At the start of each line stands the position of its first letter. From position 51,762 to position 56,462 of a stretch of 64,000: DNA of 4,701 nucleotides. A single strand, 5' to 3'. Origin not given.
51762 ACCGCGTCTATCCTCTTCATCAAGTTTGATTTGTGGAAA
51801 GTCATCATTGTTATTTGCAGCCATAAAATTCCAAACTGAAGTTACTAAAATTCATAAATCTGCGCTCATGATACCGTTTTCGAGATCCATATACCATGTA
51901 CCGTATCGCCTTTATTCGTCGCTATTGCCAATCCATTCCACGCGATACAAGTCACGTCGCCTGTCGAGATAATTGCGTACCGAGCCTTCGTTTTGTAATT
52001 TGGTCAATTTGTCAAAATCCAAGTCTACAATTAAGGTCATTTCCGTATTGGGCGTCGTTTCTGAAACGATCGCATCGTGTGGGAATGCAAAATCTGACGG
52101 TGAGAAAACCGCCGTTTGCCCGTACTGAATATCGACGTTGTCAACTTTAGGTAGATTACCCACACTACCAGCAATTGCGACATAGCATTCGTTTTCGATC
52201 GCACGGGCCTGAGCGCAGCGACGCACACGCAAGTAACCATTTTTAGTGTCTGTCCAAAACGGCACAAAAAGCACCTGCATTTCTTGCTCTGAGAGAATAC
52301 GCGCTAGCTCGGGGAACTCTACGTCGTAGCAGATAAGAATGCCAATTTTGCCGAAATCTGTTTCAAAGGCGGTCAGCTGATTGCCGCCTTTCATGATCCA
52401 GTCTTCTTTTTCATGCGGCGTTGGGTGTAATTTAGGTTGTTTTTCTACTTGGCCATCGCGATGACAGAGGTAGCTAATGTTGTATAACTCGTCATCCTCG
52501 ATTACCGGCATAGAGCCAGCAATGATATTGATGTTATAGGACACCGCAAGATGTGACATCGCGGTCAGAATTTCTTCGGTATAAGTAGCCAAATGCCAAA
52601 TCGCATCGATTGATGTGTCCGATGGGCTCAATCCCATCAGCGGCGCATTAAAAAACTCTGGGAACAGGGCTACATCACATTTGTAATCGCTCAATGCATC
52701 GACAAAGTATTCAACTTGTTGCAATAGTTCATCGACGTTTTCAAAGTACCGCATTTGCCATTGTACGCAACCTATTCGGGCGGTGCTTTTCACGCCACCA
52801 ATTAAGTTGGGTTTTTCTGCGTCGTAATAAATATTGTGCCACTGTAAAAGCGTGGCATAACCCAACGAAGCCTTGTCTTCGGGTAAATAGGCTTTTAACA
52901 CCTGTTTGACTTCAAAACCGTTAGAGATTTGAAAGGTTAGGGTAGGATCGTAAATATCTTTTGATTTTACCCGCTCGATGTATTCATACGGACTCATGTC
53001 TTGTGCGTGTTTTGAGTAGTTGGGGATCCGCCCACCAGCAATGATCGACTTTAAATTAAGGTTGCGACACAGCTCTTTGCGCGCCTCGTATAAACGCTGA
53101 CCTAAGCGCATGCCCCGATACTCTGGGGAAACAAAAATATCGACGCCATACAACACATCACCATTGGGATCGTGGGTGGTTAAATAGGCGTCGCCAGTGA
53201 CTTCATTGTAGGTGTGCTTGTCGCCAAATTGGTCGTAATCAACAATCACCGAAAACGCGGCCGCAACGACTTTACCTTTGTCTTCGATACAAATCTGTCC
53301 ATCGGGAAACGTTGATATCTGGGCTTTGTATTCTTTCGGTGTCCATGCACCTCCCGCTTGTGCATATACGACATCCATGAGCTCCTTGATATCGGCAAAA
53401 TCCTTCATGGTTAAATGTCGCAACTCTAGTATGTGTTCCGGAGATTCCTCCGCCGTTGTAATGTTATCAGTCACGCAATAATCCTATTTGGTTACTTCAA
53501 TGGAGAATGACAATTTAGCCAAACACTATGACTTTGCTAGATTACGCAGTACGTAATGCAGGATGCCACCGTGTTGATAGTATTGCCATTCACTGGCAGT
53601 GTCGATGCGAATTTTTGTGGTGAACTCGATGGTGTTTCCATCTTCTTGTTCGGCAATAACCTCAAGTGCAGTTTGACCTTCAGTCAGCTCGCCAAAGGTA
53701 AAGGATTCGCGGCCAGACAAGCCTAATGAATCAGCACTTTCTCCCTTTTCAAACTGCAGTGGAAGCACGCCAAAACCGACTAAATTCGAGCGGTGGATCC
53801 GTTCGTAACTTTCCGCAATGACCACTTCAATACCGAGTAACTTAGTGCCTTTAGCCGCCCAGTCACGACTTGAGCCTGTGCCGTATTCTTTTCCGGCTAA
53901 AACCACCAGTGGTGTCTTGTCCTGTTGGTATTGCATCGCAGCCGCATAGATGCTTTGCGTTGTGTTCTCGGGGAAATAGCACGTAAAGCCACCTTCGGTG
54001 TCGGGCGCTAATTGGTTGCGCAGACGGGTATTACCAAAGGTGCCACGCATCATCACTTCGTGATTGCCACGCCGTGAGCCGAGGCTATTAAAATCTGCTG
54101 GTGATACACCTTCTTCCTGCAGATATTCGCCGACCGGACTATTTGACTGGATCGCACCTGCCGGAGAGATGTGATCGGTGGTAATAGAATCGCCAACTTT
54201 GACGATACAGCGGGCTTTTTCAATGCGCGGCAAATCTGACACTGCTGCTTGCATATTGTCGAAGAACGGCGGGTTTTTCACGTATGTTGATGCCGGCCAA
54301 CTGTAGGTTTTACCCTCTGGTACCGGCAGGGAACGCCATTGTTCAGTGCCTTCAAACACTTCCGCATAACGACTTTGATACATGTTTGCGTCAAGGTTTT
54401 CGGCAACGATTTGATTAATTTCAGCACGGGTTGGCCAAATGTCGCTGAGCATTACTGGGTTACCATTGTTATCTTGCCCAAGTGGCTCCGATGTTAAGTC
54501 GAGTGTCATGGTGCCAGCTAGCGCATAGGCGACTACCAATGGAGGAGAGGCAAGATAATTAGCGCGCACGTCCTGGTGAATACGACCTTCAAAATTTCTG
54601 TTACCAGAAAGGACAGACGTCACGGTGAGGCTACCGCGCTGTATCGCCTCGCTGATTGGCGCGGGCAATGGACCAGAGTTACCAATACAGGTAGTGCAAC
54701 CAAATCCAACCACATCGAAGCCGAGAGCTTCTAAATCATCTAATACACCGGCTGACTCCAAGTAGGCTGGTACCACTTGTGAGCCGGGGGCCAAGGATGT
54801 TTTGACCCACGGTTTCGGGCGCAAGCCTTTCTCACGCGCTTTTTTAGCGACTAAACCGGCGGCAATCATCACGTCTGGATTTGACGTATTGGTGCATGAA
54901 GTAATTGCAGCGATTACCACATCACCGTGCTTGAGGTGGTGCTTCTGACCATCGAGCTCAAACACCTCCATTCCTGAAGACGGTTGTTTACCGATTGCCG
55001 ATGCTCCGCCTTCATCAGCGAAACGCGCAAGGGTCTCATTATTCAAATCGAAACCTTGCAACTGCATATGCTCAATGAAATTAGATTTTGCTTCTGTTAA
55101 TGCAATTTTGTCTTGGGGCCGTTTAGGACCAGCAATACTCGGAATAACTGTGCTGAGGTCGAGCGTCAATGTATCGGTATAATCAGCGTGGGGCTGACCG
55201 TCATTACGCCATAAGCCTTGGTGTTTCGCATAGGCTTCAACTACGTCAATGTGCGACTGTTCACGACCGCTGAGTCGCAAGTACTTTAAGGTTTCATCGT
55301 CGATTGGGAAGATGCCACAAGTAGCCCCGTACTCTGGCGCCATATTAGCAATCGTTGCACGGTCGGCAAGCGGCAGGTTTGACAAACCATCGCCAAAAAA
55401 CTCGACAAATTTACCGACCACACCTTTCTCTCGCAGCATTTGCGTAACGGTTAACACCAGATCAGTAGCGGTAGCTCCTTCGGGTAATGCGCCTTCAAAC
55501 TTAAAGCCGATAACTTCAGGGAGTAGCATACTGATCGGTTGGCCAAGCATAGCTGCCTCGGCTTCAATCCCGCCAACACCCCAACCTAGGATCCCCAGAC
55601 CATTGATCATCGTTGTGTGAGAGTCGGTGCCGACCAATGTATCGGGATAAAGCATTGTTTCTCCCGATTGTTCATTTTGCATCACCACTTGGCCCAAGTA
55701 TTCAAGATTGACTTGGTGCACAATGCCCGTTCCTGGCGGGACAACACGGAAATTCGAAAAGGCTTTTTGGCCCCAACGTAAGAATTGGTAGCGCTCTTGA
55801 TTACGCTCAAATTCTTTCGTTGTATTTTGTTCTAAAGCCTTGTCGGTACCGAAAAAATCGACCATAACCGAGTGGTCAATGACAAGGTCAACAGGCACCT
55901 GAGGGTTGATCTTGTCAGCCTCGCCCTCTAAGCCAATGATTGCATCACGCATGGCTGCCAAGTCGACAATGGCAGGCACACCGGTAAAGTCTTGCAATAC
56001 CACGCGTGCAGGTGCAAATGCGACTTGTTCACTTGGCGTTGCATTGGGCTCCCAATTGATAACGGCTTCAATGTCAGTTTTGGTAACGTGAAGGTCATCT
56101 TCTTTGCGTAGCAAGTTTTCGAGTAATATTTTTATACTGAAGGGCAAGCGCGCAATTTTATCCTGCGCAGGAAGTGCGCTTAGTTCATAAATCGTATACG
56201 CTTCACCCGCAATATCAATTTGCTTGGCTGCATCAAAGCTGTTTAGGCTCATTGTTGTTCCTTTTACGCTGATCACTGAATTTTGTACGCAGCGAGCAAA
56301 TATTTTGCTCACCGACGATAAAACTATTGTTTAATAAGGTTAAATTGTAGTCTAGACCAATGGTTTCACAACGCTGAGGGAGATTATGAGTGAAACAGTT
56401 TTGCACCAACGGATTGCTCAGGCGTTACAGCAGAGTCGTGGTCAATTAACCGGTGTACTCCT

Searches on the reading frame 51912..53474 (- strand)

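Call 52: search_protein_families(library=pfam, proteins=[window:51912-53474:-], max_evalue=0.000001)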
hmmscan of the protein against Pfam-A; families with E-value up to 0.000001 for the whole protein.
window:51912-53474:- (520 aa): 2 families
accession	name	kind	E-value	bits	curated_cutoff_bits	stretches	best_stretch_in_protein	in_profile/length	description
PF00795.27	CN_hydrolase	-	4.3e-37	128.3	23.2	1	233-492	1-253/256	Carbon-nitrogen hydrolase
PF00583.31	Acetyltransf_1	-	9.8e-08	32.7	20.7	1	33-152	5-104/116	Acetyltransferase (GNAT) family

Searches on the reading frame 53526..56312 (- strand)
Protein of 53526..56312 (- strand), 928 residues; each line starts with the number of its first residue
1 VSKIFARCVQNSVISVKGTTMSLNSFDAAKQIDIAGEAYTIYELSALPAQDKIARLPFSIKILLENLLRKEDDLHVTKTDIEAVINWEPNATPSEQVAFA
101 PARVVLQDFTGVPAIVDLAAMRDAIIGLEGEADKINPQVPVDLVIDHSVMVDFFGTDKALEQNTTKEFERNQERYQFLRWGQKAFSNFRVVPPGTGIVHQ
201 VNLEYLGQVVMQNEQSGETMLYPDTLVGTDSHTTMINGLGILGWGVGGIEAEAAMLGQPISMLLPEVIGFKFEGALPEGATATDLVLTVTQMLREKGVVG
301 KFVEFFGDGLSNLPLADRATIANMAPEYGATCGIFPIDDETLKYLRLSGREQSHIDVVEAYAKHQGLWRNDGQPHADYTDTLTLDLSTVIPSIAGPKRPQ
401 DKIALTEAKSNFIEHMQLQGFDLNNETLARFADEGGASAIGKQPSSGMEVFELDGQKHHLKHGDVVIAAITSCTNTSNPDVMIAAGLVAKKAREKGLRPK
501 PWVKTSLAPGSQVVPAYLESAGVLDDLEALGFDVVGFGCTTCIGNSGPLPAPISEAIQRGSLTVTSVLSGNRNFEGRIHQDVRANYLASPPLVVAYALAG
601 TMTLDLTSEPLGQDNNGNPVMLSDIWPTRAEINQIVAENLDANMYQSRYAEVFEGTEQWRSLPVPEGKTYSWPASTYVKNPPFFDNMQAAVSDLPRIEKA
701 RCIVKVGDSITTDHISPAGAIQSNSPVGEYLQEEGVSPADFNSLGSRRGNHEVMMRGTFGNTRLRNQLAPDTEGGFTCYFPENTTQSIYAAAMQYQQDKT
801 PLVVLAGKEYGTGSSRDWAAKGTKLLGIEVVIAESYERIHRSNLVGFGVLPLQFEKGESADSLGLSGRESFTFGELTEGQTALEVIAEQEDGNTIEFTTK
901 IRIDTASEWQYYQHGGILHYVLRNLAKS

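Call 52: search_protein_families(library=pfam, proteins=[window:53526-56312:-], max_evalue=0.000001)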
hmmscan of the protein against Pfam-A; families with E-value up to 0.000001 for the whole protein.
window:53526-56312:- (928 aa): 2 families
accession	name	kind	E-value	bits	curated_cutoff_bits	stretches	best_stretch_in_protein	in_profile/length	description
PF00330.25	Aconitase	-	7.8e-172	572.8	28.7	1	87-600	4-463/463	Aconitase family (aconitate hydratase)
PF00694.25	Aconitase_C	-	2.5e-42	144.8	22.8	1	729-856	3-130/131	Aconitase C-terminal domain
